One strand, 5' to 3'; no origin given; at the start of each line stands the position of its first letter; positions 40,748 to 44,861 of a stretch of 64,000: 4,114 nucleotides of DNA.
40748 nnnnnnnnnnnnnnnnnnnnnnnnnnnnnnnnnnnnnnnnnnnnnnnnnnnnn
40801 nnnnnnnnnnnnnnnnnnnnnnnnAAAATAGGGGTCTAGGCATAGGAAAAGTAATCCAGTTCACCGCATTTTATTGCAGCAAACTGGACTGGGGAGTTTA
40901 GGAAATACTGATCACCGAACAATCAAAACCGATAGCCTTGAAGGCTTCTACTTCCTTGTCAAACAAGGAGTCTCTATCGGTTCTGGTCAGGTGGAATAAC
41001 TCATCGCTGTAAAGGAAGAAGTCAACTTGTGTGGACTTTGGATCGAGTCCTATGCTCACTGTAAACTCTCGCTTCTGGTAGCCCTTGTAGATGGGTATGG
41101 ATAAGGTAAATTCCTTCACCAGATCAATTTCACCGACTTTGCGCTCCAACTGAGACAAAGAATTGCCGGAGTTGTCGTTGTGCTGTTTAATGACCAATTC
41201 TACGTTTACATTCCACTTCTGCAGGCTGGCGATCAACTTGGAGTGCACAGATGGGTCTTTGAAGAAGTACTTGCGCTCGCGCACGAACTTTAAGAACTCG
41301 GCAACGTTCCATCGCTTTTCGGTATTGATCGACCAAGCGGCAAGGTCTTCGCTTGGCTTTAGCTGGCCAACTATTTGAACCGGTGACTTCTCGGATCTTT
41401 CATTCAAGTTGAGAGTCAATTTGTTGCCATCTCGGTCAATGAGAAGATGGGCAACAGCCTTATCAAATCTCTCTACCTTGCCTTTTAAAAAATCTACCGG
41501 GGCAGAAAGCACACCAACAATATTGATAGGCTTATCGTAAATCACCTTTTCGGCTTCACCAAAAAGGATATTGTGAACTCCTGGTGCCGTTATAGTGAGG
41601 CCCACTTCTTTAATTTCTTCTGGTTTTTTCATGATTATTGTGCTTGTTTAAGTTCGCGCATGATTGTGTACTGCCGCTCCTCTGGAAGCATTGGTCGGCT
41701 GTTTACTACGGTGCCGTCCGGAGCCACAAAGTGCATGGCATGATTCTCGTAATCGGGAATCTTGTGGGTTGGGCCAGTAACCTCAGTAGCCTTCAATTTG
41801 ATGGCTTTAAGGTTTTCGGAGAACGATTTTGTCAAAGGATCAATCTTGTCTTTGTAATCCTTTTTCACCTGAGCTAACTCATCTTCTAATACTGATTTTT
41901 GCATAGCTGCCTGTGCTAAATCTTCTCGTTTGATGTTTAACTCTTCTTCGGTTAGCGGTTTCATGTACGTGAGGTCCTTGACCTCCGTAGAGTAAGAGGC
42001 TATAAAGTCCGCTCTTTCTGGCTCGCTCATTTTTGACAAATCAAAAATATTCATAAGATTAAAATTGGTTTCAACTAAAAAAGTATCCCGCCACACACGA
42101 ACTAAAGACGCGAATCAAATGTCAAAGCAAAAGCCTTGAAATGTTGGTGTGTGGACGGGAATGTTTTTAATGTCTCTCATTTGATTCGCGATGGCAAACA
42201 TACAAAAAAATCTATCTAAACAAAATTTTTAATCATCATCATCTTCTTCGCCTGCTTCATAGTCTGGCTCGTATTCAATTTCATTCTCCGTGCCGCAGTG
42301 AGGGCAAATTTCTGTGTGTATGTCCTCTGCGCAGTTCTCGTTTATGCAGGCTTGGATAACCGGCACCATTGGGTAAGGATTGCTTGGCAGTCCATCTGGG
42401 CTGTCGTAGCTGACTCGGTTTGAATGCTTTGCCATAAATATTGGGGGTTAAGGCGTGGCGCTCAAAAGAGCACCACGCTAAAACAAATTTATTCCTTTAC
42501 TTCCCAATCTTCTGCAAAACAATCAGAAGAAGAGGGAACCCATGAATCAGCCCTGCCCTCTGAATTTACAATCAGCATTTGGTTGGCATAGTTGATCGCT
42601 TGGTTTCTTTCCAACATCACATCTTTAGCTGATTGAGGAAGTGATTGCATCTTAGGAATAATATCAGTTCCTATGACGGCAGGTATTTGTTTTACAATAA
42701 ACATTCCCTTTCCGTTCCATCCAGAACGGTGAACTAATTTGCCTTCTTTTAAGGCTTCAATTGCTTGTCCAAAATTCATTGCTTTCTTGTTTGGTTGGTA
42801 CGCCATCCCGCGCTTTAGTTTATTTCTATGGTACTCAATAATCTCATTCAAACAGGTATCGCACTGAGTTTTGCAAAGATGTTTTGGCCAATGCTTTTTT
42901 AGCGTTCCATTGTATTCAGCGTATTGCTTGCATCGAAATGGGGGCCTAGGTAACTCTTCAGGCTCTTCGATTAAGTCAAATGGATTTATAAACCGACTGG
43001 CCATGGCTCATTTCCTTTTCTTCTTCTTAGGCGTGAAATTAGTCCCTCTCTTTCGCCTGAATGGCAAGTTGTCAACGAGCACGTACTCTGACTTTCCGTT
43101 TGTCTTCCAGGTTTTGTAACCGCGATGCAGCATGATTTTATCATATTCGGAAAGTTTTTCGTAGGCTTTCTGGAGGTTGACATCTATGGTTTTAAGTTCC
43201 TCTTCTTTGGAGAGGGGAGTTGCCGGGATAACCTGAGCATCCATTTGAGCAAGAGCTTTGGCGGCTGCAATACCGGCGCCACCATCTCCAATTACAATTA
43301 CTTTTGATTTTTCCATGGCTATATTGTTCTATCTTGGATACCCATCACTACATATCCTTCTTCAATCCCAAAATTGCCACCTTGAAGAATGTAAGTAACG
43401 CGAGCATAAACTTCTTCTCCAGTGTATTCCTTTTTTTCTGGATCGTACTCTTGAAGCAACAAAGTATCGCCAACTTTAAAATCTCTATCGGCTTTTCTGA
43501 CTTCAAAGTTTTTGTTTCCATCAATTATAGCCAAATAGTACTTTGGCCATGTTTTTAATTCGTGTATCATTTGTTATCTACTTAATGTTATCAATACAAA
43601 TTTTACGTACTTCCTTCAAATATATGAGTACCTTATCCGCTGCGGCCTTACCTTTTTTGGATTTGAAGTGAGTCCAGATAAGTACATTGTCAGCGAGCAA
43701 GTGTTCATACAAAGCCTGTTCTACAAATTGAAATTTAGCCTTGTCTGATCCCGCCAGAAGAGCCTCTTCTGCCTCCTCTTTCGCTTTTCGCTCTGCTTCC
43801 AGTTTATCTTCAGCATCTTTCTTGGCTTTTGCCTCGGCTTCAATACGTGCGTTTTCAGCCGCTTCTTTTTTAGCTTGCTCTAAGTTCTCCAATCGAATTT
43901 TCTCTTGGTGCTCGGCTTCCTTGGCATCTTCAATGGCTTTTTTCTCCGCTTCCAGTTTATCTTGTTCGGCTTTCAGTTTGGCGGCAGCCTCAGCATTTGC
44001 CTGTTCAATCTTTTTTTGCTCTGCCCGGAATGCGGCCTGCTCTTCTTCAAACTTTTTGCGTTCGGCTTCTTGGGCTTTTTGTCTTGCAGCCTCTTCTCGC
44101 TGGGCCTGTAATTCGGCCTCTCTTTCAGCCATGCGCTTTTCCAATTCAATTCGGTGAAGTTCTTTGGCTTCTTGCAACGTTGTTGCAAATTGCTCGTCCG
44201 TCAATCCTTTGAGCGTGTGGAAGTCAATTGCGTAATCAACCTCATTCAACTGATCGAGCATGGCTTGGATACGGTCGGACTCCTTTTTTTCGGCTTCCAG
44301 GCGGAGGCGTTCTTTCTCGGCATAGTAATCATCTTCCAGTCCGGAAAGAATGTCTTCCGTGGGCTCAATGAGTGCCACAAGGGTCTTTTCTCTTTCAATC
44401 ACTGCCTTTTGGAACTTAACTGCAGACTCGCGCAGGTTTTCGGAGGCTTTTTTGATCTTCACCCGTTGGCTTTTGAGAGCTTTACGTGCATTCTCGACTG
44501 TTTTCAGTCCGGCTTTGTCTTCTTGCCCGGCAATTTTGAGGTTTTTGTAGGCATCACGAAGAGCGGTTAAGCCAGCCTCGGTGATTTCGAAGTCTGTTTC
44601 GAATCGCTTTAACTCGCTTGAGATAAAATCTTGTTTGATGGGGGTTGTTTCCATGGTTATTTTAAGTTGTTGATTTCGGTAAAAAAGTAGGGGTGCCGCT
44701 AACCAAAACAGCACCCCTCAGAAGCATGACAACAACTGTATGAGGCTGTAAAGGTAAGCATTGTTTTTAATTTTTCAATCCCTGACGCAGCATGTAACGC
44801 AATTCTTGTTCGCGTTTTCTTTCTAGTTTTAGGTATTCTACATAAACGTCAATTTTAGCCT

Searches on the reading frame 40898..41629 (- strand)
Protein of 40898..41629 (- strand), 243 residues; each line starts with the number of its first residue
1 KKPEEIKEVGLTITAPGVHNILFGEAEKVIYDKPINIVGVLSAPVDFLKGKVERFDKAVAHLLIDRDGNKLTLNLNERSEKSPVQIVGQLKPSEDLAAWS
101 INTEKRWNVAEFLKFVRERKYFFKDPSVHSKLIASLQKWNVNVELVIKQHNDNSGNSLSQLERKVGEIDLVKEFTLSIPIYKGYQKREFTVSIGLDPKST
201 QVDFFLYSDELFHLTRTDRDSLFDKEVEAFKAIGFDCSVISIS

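Call 26: search_protein_families(library=pfam, proteins=[window:40898-41629:-], max_evalue=0.001)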
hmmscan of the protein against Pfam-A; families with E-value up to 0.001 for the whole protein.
window:40898-41629:- (243 aa): 0 families

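Call 53: search_protein_families(library=phrogs, proteins=[window:40898-41629:-], max_evalue=0.001)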
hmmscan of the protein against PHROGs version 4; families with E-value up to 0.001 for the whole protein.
window:40898-41629:- (243 aa): 2 families
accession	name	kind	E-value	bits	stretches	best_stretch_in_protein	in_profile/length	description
phrog_11501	-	unknown function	6.6e-32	111.7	1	21-240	25-247/249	-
phrog_210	-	unknown function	0.00012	22.5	1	89-199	112-231/274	-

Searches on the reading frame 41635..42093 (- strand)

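Call 27: search_protein_families(library=pfam, proteins=[window:41635-42093:-], max_evalue=0.001)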
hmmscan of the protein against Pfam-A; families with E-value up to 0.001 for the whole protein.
window:41635-42093:- (152 aa): 0 families

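Call 53: search_protein_families(library=phrogs, proteins=[window:41635-42093:-], max_evalue=0.001)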
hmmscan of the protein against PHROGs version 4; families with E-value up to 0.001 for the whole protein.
window:41635-42093:- (152 aa): 1 family
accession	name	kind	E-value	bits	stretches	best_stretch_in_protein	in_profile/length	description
phrog_12688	-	unknown function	1.9e-26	93.6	1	20-149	7-136/142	-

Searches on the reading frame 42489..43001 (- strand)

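Call 27: search_protein_families(library=pfam, proteins=[window:42489-43001:-], max_evalue=0.001)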
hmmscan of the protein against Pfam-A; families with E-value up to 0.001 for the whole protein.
window:42489-43001:- (170 aa): 1 family
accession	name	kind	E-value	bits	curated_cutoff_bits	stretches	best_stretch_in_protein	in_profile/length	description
PF11195.14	Tad2-like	-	3.2e-21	76.1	25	1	75-168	1-72/73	Thoeris anti-defense 2-like domain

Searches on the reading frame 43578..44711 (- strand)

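Call 26: search_protein_families(library=pfam, proteins=[window:43578-44711:-], max_evalue=0.001)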
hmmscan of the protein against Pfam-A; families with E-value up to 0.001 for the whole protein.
window:43578-44711:- (377 aa): 0 families

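Call 53: search_protein_families(library=phrogs, proteins=[window:43578-44711:-], max_evalue=0.001)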
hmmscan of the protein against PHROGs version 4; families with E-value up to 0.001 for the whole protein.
window:43578-44711:- (377 aa): 1 family
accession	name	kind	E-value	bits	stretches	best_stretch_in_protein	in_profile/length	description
phrog_21091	-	unknown function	5.5e-05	23.7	1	59-324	44-311/407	-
